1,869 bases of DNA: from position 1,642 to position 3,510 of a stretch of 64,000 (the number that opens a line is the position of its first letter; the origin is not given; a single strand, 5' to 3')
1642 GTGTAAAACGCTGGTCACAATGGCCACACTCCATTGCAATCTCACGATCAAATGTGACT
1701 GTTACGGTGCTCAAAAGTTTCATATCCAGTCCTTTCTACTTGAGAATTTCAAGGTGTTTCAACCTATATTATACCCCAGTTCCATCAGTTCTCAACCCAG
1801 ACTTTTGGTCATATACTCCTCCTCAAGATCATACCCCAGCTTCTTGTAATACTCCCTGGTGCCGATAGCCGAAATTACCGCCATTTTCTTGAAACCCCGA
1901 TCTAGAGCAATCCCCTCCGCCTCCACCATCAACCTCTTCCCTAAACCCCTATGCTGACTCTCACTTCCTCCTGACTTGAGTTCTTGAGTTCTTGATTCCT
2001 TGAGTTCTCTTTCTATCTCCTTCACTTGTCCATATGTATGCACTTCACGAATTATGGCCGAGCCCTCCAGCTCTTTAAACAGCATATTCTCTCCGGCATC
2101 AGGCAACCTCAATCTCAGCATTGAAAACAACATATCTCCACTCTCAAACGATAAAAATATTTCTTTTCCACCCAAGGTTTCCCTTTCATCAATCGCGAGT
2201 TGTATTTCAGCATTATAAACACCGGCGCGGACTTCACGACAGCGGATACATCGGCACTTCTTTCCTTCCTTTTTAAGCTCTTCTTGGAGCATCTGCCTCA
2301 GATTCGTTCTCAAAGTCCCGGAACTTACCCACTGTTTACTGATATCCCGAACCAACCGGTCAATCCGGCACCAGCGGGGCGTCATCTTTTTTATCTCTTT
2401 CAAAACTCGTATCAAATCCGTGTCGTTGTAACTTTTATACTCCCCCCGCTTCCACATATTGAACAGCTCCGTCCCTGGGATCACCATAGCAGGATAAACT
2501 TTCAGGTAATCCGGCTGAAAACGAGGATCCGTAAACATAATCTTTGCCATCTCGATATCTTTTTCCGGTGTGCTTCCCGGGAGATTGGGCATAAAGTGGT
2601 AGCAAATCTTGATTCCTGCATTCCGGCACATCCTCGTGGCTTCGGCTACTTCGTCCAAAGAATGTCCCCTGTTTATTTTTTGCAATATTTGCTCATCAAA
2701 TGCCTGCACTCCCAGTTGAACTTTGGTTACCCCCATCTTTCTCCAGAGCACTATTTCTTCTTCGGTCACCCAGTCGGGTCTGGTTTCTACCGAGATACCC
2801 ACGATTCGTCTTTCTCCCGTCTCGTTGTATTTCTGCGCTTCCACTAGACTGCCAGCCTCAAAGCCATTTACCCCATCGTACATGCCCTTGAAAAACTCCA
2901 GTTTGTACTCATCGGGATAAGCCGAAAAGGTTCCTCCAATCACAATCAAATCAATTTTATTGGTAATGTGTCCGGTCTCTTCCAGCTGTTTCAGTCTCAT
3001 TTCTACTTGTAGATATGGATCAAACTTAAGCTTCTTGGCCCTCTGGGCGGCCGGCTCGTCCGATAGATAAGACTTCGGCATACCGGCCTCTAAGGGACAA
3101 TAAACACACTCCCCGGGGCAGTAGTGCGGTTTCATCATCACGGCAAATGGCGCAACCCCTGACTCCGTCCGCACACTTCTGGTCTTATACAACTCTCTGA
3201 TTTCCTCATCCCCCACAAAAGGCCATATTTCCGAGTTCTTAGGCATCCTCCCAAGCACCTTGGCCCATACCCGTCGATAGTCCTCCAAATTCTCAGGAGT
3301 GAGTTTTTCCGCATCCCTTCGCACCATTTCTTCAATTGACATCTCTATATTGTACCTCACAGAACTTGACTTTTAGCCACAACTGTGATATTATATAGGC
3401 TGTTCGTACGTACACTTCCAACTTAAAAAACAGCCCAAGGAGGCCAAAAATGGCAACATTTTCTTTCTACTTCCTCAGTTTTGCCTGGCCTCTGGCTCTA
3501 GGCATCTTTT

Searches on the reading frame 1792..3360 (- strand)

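Call 7: search_protein_families(library=pfam, proteins=[window:1792-3360:-], max_evalue=0.001)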
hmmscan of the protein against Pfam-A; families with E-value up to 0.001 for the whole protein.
window:1792-3360:- (522 aa): 2 families
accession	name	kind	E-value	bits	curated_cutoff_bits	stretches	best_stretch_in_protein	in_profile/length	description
PF04055.27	Radical_SAM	-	1.5e-21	77.7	29.5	1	80-271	6-162/166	Radical SAM superfamily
PF16199.10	Radical_SAM_C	-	8.8e-19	67.8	31.9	1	283-363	1-84/85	Radical_SAM C-terminal domain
